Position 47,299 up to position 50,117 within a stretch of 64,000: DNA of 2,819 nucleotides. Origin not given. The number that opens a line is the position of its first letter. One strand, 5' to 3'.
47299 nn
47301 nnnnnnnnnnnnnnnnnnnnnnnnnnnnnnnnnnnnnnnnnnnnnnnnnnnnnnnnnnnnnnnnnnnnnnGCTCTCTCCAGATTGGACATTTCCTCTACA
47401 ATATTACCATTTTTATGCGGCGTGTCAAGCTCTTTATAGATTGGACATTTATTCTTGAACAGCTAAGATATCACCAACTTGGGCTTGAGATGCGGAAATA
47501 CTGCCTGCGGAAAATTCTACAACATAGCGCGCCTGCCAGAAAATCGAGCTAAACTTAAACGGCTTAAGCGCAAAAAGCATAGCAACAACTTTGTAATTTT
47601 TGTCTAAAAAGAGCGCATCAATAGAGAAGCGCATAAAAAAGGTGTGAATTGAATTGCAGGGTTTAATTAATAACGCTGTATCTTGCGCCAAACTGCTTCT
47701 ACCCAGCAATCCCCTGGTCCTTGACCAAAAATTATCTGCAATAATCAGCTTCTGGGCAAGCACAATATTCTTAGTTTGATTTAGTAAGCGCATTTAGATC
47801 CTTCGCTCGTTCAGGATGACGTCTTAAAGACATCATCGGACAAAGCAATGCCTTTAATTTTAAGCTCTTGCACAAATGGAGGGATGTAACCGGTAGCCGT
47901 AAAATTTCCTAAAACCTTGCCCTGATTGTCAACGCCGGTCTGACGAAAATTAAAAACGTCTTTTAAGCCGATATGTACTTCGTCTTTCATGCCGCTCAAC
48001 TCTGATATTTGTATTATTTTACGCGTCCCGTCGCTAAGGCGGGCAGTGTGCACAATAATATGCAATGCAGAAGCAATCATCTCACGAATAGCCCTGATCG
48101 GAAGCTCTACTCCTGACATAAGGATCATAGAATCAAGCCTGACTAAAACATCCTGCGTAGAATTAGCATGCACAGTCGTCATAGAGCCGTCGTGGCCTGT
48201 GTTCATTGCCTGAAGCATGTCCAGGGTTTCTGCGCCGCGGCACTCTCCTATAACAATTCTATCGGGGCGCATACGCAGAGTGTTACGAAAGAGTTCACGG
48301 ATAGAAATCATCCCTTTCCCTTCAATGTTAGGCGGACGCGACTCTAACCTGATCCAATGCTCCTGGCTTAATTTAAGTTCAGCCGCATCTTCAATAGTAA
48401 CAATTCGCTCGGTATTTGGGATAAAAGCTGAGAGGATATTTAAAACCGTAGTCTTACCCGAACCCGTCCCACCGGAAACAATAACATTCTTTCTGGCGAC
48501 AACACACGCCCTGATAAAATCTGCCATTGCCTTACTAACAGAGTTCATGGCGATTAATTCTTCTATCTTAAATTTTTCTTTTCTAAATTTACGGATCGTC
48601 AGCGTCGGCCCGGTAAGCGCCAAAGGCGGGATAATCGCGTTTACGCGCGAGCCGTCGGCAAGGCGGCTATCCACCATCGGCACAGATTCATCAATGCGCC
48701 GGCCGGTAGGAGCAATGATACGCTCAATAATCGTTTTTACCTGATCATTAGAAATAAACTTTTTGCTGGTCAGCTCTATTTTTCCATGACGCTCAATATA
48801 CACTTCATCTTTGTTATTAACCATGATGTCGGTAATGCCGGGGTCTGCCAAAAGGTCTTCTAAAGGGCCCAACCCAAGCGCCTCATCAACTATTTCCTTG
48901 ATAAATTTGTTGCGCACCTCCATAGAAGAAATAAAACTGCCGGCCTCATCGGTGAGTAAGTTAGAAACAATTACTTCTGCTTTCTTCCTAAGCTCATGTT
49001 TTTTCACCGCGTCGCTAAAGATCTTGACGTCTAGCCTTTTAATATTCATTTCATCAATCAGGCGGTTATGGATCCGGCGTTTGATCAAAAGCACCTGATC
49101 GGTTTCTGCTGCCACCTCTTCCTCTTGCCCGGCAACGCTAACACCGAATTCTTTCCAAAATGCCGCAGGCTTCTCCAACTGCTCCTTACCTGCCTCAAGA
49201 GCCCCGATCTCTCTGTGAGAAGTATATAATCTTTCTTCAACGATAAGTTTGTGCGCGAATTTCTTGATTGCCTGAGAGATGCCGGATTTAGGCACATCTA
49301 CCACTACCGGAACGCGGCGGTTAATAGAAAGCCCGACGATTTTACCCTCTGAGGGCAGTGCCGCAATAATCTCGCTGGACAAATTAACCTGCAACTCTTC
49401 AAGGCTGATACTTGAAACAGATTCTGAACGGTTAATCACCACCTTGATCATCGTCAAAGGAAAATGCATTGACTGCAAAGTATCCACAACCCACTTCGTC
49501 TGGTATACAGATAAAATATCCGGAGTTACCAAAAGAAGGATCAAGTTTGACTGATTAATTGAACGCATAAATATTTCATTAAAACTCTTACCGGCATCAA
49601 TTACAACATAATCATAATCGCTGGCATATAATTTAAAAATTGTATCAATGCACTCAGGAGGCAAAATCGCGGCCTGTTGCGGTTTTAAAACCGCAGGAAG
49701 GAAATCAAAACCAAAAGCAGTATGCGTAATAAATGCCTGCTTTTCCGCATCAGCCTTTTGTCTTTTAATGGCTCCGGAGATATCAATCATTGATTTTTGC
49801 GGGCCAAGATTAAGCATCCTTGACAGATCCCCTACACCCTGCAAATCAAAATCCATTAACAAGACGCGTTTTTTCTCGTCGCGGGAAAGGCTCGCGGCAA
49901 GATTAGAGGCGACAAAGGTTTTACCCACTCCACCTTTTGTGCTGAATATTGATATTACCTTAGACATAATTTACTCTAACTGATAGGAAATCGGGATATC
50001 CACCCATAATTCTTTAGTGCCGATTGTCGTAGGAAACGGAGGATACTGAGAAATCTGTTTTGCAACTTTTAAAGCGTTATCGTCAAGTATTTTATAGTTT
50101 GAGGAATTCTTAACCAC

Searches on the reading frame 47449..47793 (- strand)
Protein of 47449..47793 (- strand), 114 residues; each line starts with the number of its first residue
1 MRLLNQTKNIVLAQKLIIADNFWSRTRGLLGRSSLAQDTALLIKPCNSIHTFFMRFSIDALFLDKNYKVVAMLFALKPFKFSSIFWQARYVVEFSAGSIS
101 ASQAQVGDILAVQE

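Call 22: search_protein_families(library=pfam, proteins=[window:47449-47793:-], max_evalue=0.1)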
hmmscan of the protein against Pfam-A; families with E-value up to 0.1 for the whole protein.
window:47449-47793:- (114 aa): 1 family
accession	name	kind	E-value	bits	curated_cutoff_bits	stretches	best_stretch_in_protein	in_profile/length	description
PF02643.20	DUF192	-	1.6e-18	67.1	27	1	16-110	3-94/96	Uncharacterized ACR, COG1430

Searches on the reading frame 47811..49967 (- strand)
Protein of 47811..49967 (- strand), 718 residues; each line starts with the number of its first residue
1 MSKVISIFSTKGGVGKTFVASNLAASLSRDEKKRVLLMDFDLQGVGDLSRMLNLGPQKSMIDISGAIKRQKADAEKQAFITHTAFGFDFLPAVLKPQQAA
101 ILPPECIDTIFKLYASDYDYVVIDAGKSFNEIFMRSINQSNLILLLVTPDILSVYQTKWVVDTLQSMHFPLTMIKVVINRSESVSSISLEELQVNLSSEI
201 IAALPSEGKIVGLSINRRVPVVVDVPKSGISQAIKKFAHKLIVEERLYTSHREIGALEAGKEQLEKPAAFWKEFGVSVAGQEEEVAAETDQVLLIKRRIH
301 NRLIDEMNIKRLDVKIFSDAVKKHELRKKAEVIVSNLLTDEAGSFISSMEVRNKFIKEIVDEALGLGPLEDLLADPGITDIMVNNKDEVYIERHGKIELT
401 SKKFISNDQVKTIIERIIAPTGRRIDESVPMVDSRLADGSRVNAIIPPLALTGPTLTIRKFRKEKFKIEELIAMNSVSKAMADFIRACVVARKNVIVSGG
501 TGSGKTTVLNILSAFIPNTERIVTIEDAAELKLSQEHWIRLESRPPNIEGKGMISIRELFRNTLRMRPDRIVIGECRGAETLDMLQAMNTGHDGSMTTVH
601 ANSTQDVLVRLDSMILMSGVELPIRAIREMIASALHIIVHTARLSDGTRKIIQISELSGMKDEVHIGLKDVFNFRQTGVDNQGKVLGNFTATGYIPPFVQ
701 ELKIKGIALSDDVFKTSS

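Call 3: search_protein_families(library=pfam, proteins=[window:47811-49967:-], max_evalue=0.1)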
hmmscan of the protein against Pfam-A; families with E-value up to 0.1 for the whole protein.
window:47811-49967:- (718 aa): 33 families (the best 25 are shown)
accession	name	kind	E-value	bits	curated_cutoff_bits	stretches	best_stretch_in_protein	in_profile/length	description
PF00437.27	T2SSE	-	2.6e-62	211.1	24.9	1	364-643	3-279/370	Type II/IV secretion system protein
PF01656.29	CbiA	-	8.3e-15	55.3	25.4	1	5-188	1-90/125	CobQ/CobB/MinD/ParA nucleotide binding domain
PF13614.12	AAA_31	-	9.1e-15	55.5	27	1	2-166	1-166/177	AAA domain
PF10609.15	ParA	-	1.1e-12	48.3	27.1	1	2-171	3-167/246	NUBPL iron-transfer P-loop NTPase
PF20720.3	nSTAND3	-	9e-05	22.6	27.2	1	491-532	16-58/155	Novel STAND NTPase 3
PF00005.33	ABC_tran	-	0.00042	21.4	25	1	491-532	10-50/137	ABC transporter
PF13245.12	AAA_19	-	0.00047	20.8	25.1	1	489-519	8-38/134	AAA domain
PF13401.12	AAA_22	-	0.00073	20.3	27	0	493-525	6-39/130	AAA domain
PF13481.12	AAA_25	-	0.00096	19.3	27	1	5-45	35-85/195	AAA domain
PF13191.12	AAA_16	-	0.00098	20.1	32.6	0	493-527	25-59/167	AAA ATPase domain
PF04851.21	ResIII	-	0.0013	19.1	22.5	0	8-39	28-61/164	Type III restriction enzyme, res subunit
PF02374.21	ArsA_ATPase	-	0.0013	18.4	24.3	1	7-38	5-35/305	Anion-transporting ATPase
PF12775.13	AAA_7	-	0.0022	18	25.8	1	466-517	7-58/181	P-loop containing dynein motor region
PF06564.18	CBP_BcsQ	-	0.0024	17.9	21.3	1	4-151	3-149/234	Cellulose biosynthesis protein BcsQ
PF01580.24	FtsK_SpoIIIE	-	0.0024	17.8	24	1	491-512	39-59/221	FtsK/SpoIIIE family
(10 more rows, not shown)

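Call 41: search_protein_families(library=ncbifam, proteins=[window:47811-49967:-], max_evalue=0.01)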
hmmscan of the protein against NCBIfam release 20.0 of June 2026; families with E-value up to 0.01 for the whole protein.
window:47811-49967:- (718 aa): 51 families (the best 25 are shown)
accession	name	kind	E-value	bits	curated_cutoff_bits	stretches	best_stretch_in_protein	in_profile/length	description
TIGR03819.1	heli_sec_ATPase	hypoth_equivalog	3.7e-103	345.3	373.15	1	328-655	15-339/340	TadA family conjugal transfer-associated ATPase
TIGR02788.1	VirB11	equivalog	4.4e-67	226.3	249.95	2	478-653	130-305/308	P-type DNA transfer ATPase VirB11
TIGR02782.1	TrbB_P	equivalog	7.3e-62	209.4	304.55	1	370-662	15-298/303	P-type conjugative transfer ATPase TrbB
NF058587.1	archaellum_moto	equivalog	3e-57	194.6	550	1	304-674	87-451/527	archaellum flagellar ATPase motor FlaI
NF010469.0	PRK13894.1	subfamily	6.3e-56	190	508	1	368-663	26-313/320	conjugal transfer ATPase TrbB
NF010475.0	PRK13900.1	equivalog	7.8e-55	186.3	389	2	477-654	145-322/333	type IV secretion system ATPase VirB11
NF010407.0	PRK13833.1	subfamily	9.2e-43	146.9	499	1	361-657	15-303/323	conjugal transfer protein TrbB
NF053672.1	bindosome_BasE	exception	1.2e-39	136.4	1000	1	401-660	178-433/512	bindosome assembly system ATPase subunit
NF010425.0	PRK13851.1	equivalog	5.6e-36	124.1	461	2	469-641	139-312/344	type IV secretion system protein VirB11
TIGR01969.1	minD_arch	subfamily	6.1e-24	84.6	201.75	1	4-245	2-234/251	cell division ATPase MinD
TIGR01968.1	minD_bact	equivalog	7.7e-23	81.1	212.9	1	3-249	2-244/261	septum site-determining protein MinD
TIGR01420.1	pilT_fam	subfamily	3.4e-18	66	319.1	1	374-640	10-264/343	PilT/PilU family type 4a pilus ATPase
NF041000.1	ATPase_ComGA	equivalog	4.8e-18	65.1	300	1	479-615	114-246/267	competence type IV pilus ATPase ComGA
NF041546.1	ParA_partition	equivalog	1.3e-16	60.8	180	2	4-44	1-40/203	ParA family partition ATPase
NF007755.0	PRK10436.1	equivalog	9.7e-16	57.5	617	1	477-639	204-350/465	type II secretion system protein GspE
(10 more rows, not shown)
